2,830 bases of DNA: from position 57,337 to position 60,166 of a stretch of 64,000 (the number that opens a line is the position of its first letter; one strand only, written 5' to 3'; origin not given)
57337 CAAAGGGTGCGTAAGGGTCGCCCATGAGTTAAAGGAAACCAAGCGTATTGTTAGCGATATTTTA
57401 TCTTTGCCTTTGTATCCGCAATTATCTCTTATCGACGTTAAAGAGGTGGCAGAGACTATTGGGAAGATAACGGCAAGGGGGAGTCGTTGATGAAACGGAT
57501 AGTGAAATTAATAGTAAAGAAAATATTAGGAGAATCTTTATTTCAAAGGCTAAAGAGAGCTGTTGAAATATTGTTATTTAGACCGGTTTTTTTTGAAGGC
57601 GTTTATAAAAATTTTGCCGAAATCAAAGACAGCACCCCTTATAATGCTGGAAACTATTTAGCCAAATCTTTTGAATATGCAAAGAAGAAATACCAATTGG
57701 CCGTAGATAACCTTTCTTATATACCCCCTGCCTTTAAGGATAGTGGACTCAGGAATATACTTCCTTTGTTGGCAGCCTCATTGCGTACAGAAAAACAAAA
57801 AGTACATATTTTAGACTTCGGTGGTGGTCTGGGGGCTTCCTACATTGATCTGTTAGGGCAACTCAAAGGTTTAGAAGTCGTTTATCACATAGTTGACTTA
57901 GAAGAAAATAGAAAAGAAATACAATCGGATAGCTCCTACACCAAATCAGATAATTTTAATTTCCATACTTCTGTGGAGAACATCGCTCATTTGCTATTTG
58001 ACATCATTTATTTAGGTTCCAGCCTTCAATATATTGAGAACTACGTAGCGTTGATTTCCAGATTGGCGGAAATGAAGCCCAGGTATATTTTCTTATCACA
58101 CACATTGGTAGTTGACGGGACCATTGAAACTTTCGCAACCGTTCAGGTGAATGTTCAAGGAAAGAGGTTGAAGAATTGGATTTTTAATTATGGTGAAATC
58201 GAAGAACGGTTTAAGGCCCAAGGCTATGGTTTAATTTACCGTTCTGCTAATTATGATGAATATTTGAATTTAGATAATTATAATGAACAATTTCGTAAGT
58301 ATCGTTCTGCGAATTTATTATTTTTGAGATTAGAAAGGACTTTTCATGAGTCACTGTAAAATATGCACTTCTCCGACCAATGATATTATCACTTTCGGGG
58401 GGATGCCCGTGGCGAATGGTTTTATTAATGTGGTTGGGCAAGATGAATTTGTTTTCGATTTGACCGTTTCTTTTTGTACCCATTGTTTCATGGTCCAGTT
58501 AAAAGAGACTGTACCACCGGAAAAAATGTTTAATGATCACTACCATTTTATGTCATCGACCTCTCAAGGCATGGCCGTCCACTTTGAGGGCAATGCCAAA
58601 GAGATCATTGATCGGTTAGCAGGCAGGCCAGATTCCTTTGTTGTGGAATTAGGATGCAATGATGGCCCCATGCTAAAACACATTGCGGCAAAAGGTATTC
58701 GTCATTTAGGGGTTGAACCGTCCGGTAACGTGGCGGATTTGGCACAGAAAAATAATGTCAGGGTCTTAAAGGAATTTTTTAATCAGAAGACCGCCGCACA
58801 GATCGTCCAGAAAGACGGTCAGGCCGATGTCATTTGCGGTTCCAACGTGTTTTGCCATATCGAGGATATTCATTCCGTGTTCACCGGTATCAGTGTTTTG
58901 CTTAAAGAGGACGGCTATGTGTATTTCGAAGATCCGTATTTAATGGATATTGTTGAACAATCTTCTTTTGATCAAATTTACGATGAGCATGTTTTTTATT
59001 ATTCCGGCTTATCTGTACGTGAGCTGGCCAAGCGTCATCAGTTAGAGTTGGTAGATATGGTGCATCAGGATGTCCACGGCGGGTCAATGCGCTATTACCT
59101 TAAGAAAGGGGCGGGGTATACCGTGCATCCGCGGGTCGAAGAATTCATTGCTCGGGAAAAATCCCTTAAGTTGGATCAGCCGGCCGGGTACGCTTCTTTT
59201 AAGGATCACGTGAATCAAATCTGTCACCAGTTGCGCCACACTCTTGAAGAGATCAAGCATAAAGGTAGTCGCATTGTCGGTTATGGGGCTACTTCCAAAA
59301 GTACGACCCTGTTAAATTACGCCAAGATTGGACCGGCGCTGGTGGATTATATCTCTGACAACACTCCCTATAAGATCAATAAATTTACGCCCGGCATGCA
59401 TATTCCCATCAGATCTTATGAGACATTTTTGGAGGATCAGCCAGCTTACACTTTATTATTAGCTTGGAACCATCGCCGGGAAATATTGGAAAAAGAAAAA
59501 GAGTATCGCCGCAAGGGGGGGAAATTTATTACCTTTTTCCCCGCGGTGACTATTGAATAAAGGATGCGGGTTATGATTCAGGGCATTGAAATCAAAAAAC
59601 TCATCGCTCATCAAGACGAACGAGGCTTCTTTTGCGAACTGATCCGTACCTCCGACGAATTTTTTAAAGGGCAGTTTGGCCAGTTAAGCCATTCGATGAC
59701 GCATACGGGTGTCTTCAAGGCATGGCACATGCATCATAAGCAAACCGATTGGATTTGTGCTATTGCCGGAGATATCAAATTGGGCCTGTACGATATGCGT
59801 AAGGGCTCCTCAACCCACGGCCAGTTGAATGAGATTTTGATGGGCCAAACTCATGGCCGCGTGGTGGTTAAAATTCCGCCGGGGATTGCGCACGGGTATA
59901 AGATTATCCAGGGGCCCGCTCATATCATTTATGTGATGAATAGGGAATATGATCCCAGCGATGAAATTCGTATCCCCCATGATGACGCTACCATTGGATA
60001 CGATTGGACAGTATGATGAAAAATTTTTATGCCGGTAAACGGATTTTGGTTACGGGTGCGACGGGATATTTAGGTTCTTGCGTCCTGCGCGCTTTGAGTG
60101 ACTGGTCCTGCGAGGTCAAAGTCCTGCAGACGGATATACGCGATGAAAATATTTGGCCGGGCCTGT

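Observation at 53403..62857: Deoxy-sugar tailoring module: GMD-like dehydratase, RmlC-like cupin, three consecutive SDR reductases/epimerases and two sugar C-methyltransferases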

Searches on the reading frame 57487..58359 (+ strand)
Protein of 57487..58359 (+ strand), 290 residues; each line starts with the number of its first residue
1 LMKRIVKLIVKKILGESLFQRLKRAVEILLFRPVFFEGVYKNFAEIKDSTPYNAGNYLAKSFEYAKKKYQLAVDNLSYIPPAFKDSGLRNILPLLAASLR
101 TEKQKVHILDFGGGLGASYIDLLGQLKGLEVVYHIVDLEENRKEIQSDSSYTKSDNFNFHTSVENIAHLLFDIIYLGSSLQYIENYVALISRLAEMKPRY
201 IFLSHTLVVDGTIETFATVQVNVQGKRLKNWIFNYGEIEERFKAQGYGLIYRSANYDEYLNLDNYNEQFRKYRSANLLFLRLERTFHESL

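Call 4: search_protein_families(library=pfam, proteins=[window:57487-58359:+])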
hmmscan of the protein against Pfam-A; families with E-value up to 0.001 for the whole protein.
window:57487-58359:+ (290 aa): 1 family
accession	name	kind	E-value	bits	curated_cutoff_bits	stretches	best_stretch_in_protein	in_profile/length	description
PF13489.12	Methyltransf_23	-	0.00021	21.5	27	1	100-247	18-159/164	Methyltransferase domain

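Call 5: search_protein_families(library=ncbifam, proteins=[window:57487-58359:+])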
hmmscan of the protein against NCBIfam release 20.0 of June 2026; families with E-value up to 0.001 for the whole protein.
window:57487-58359:+ (290 aa): 1 family
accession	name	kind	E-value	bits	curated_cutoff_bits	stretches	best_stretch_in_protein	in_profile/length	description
TIGR04325.1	MTase_LIC12133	subfamily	6.7e-28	97.5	80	1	36-262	2-216/234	methyltransferase, TIGR04325 family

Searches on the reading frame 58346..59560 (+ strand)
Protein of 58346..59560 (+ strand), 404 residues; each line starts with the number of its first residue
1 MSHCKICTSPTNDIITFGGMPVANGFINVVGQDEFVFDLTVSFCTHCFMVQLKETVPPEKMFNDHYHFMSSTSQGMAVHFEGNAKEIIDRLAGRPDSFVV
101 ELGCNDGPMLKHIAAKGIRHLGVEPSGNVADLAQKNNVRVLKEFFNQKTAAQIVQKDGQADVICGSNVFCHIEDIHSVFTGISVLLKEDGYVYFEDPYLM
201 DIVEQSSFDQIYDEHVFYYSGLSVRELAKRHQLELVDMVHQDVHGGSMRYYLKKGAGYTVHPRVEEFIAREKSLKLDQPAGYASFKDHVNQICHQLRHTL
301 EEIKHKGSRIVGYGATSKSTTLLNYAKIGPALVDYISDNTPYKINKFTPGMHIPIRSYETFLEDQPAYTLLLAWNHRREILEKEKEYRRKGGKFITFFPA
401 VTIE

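Call 4: search_protein_families(library=pfam, proteins=[window:58346-59560:+])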
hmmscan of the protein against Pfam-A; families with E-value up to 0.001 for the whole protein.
window:58346-59560:+ (404 aa): 7 families
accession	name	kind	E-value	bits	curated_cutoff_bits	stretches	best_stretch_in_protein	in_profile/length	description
PF08484.17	Methyltransf_14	-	2.7e-54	183.7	23.5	1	243-399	2-160/160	C-methyltransferase C-terminal domain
PF13489.12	Methyltransf_23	-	2.7e-20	73.2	27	1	84-236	9-162/164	Methyltransferase domain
PF08421.16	Methyltransf_13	-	1.8e-14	54.1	31.3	1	4-62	1-62/62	Putative zinc binding domain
PF08242.18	Methyltransf_12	-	4.5e-11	43.8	30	1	100-191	1-97/98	Methyltransferase domain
PF08241.18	Methyltransf_11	-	6.3e-11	43.2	21.2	1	101-194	2-95/95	Methyltransferase domain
PF13649.12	Methyltransf_25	-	4.2e-08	34.2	27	1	99-190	1-97/97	Methyltransferase domain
PF13847.12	Methyltransf_31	-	4.1e-05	23.7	27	1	99-215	7-126/145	Methyltransferase domain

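Call 5: search_protein_families(library=ncbifam, proteins=[window:58346-59560:+])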
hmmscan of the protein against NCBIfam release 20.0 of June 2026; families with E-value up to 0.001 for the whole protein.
window:58346-59560:+ (404 aa): 2 families
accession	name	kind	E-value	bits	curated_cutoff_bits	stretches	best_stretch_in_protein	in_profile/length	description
NF045667.1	MTase_DVU1556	equivalog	4.6e-06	26.2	155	1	87-201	14-126/213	DVU_1556 family methyltransferase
TIGR01983.1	UbiG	equivalog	0.00021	20.6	102.95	1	97-194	51-151/228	bifunctional 2-polyprenyl-6-hydroxyphenol methylase/3-demethylubiquinol 3-O-methyltransferase UbiG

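Call 16: search_solved_structures(query=window:58346-59560:+, max_evalue=0.001, show_alignments=2)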
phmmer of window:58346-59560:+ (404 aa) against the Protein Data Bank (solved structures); distinct sequences matched with E-value up to 0.001: 11.
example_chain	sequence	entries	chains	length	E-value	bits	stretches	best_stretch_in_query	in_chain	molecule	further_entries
5t6b_A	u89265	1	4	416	1.2e-104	353.9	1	3-403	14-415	Sugar 3-C-methyl transferase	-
5t64_A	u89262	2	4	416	5e-104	351.9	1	3-402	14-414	Sugar 3-C-methyl transferase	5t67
3ndi_A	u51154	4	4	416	2.4e-100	339.7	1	3-403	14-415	Methyltransferase | TcaB9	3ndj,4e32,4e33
4e2y_A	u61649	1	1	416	6.4e-100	338.3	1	3-403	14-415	TcaB9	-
4e31_A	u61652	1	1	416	8.8e-100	337.9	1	3-403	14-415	TcaB9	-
4e2x_A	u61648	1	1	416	8.8e-100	337.9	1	3-403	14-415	TcaB9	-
4e2z_A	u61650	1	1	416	2.3e-99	336.5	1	3-403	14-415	TcaB9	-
4e2w_A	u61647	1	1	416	2.3e-99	336.5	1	3-403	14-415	TcaB9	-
4e30_A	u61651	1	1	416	6e-99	335.1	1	3-403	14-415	TcaB9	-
4rv9_A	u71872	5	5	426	5e-72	246.5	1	3-399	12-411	D-mycarose 3-C-methyltransferase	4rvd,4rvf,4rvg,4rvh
3e8s_A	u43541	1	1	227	0.0002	23.9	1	87-196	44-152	Putative SAM Dependent Methyltransferase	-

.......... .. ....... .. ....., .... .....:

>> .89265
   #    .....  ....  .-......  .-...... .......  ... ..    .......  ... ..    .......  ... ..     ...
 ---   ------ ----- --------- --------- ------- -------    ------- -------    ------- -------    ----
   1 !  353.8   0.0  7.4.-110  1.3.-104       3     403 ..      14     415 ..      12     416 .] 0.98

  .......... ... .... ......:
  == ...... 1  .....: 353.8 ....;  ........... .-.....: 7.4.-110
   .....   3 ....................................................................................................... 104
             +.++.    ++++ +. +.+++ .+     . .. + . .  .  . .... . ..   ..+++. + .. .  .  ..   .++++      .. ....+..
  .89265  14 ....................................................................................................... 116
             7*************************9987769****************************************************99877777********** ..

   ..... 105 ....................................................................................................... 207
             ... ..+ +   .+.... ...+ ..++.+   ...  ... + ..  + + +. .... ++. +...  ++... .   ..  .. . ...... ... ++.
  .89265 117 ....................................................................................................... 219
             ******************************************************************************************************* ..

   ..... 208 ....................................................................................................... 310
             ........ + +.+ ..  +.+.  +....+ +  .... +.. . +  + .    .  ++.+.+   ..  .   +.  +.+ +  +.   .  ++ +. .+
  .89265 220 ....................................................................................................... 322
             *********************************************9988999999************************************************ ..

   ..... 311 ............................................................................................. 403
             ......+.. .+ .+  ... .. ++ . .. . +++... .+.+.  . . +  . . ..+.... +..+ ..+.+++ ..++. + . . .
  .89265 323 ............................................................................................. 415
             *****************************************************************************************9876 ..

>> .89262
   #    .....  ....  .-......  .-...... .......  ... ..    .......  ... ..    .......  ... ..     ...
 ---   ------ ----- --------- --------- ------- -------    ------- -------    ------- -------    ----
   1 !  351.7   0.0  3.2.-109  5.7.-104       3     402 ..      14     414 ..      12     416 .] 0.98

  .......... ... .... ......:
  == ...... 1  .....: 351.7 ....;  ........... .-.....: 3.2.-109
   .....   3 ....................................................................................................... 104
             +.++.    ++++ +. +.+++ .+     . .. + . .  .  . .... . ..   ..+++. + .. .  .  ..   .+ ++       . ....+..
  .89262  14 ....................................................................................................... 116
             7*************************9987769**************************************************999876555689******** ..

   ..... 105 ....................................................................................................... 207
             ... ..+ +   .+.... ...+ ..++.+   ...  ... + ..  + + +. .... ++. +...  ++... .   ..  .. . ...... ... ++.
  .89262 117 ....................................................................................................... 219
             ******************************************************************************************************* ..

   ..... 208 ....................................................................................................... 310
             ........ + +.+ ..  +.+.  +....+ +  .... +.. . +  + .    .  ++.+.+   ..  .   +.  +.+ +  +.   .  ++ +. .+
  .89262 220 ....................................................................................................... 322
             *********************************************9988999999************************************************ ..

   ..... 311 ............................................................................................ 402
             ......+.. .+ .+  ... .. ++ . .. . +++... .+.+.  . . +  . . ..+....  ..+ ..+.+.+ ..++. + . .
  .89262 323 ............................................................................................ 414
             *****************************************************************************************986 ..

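Call 35: find_related_loci(query=window:58346-59560:+, collection=metagenome_contigs, flank=10000)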
Query window:58346-59560:+ (404 aa) in metagenome_contigs; peptide patterns used: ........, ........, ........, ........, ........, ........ (x = any residue, [..] = any of these).
542 stretches matched a pattern; 507 encode a relative of the query (tblastn E <= 1e-3); the best 80 are kept; 80 distinct loci.
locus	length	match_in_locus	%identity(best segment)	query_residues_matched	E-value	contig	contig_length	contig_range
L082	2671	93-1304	81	1-404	0e+0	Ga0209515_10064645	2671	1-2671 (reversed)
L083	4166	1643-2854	75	1-404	0e+0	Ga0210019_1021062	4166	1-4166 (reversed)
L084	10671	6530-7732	65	4-404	0e+0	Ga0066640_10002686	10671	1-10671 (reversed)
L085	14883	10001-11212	65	1-404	2e-180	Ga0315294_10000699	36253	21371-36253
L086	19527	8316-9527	62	1-404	4e-177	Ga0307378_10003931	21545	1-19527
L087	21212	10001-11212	62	1-404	6e-176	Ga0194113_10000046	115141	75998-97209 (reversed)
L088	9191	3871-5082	62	1-404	9e-175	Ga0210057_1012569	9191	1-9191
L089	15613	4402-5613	62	1-404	4e-173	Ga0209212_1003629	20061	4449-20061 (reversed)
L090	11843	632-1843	62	1-404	6e-173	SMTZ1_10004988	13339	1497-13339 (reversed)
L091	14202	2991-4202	62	1-404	4e-173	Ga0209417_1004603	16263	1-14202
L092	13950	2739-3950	60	1-404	1e-167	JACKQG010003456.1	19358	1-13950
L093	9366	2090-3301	58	1-404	3e-167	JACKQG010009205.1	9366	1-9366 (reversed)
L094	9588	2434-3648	60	1-404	1e-166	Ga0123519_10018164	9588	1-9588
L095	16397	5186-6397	59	1-404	6e-166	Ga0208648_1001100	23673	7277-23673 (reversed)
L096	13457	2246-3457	58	1-404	1e-165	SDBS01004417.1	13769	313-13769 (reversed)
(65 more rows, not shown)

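Call 46: find_homologous_proteins(query=window:58346-59560:+, max_evalue=1e-60)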
Query window:58346-59560:+ (404 aa): 7830 proteins with E <= 1e-60 among 8000 candidates; the best 120 are listed.
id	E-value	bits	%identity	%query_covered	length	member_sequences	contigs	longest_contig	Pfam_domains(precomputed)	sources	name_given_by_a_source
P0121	4.8e-222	755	80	100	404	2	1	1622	PF13489.13,PF08421.17,PF13649.13,PF08484.18,PF08241.19,PF08242.19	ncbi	-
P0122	1.0e-212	725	75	100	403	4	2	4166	PF13489.13,PF08421.17,PF13649.13,PF08484.18,PF08241.19,PF08242.19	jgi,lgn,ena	-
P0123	2.7e-208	710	74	100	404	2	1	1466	PF13489.13,PF08421.17,PF13649.13,PF08484.18,PF08241.19,PF08242.19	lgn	-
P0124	3.1e-204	697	74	100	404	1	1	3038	PF13489.13,PF08421.17,PF13649.13,PF08484.18,PF08241.19,PF08242.19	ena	-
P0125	2.7e-182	624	66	99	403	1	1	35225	PF13489.13,PF08421.17,PF13649.13,PF08484.18,PF08241.19,PF08242.19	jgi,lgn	jgi:methylation protein EvaC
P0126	3.2e-182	624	67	100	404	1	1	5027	PF13489.13,PF08421.17,PF08484.18,PF08241.19,PF08242.19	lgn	-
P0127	4.3e-181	621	65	100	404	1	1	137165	PF13489.13,PF08421.17,PF13649.13,PF08484.18,PF08241.19,PF08242.19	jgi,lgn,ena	-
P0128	9.5e-180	616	65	100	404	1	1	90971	PF13489.13,PF08421.17,PF13649.13,PF08484.18,PF08241.19,PF08242.19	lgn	-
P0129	1.6e-179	615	65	99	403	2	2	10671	PF13489.13,PF08421.17,PF13649.13,PF08484.18,PF08241.19,PF08242.19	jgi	-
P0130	4.4e-179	614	65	100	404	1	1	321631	PF13489.13,PF08421.17,PF13649.13,PF08484.18,PF08241.19,PF08242.19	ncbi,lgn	-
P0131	5.5e-178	610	63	100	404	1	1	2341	PF13489.13,PF08421.17,PF08484.18,PF08241.19,PF08242.19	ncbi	-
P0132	8.8e-176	603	64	100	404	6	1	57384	PF13489.13,PF08421.17,PF08484.18,PF08241.19,PF08242.19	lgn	-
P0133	1.2e-175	603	64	100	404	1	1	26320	PF13489.13,PF08421.17,PF13649.13,PF08484.18,PF08241.19,PF08242.19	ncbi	-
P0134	9.4e-174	596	62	100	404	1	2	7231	PF13489.13,PF08421.17,PF08484.18,PF08241.19,PF08242.19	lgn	-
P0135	1.8e-173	595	63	100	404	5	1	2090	PF13847.13,PF13489.13,PF08421.17,PF13649.13,PF08484.18,PF08241.19,PF08242.19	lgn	-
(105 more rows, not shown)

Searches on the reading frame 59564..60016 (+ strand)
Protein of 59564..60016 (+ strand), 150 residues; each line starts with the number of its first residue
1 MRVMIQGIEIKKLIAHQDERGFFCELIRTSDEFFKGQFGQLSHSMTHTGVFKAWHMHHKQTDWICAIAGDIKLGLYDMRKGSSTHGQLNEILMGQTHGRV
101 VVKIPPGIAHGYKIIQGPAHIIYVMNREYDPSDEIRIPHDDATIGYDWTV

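Call 4: search_protein_families(library=pfam, proteins=[window:59564-60016:+])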
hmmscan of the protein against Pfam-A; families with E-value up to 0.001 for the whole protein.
window:59564-60016:+ (150 aa): 2 families
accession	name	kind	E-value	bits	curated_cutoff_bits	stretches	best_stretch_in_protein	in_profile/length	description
PF00908.23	dTDP_sugar_isom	-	1.1e-22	81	27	1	4-148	3-152/168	dTDP-4-dehydrorhamnose 3,5-epimerase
PF14667.12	Polysacc_synt_C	-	2.1e-09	37.9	28.7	1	16-115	1-88/111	Polysaccharide biosynthesis C-terminal domain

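Call 5: search_protein_families(library=ncbifam, proteins=[window:59564-60016:+])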
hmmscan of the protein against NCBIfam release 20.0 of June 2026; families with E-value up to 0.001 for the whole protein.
window:59564-60016:+ (150 aa): 3 families
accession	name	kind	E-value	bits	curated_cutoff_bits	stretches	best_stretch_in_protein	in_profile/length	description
TIGR01221.1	rmlC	equivalog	1.5e-19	70.5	155.75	1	2-149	4-155/176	dTDP-4-dehydrorhamnose 3,5-epimerase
NF047837.1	UDPAcbARedWbcJ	equivalog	2.5e-07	29.9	500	1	14-112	252-338/372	UDP-2-acetamido-2,6-beta-L-arabino-hexul-4-ose reductase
TIGR04366.1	cupin_WbuC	subfamily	0.00032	20.6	42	1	54-134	49-124/132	WbuC family cupin fold metalloprotein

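Call 14: search_solved_structures(query=window:59564-60016:+, max_evalue=0.001, show_alignments=2)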
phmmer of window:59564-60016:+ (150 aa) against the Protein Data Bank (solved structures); distinct sequences matched with E-value up to 0.001: 26.
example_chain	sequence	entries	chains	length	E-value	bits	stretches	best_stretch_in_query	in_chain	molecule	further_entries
9j9s_A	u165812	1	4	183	3.3e-14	56.4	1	10-149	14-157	dTDP-4-dehydrorhamnose 3,5-epimerase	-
9j9t_A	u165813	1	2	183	3.5e-14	56.4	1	10-149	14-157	dTDP-4-dehydrorhamnose 3,5-epimerase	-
7pvi_AAA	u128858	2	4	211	1.6e-13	54.2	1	10-149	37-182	dTDP-4-dehydrorhamnose 3,5-epimerase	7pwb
9j9q_A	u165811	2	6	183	4e-13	52.9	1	10-149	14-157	dTDP-4-dehydrorhamnose 3,5-epimerase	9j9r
9j9u_A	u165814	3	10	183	6.4e-13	52.3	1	10-149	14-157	dTDP-4-dehydrorhamnose 3,5-epimerase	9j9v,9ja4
23eg_A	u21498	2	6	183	1.3e-12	51.2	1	10-149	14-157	dTDP-4-dehydrorhamnose 3,5-epimerase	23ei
9uyw_A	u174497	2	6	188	1.4e-12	51.1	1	10-149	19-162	dTDP-4-dehydrorhamnose 3,5-epimerase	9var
1ep0_A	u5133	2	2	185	1.6e-12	51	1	10-149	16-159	DTDP-6-DEOXY-D-XYLO-4-HEXULOSE 3,5-EPIMERASE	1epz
1pm7_A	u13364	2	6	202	2.1e-12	50.6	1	15-149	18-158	RFBC | DTDP-4-DEHYDRORHAMNOSE 3,5-EPIMERASE RMLC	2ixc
23ef_A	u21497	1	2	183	2.5e-12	50.4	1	10-149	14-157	dTDP-4-dehydrorhamnose 3,5-epimerase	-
1upi_A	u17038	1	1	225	2.6e-12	50.3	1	15-149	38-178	DTDP-4-DEHYDRORHAMNOSE 3,5-EPIMERASE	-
6ndr_A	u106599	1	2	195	7.3e-12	48.8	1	10-149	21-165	dTDP-4-dehydrorhamnose 3,5-epimerase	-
9kyn_A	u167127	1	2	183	9.1e-12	48.5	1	10-149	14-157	dTDP-4-dehydrorhamnose 3,5-epimerase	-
1dzr_A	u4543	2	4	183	9.9e-10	41.9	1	15-149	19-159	DTDP-4-DEHYDRORHAMNOSE 3,5-EPIMERASE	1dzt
3ejk_A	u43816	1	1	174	1.4e-09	41.4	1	5-148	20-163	dTDP Sugar Isomerase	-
1ofn_A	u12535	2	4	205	2.2e-07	34.3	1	38-145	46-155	PCZA361.16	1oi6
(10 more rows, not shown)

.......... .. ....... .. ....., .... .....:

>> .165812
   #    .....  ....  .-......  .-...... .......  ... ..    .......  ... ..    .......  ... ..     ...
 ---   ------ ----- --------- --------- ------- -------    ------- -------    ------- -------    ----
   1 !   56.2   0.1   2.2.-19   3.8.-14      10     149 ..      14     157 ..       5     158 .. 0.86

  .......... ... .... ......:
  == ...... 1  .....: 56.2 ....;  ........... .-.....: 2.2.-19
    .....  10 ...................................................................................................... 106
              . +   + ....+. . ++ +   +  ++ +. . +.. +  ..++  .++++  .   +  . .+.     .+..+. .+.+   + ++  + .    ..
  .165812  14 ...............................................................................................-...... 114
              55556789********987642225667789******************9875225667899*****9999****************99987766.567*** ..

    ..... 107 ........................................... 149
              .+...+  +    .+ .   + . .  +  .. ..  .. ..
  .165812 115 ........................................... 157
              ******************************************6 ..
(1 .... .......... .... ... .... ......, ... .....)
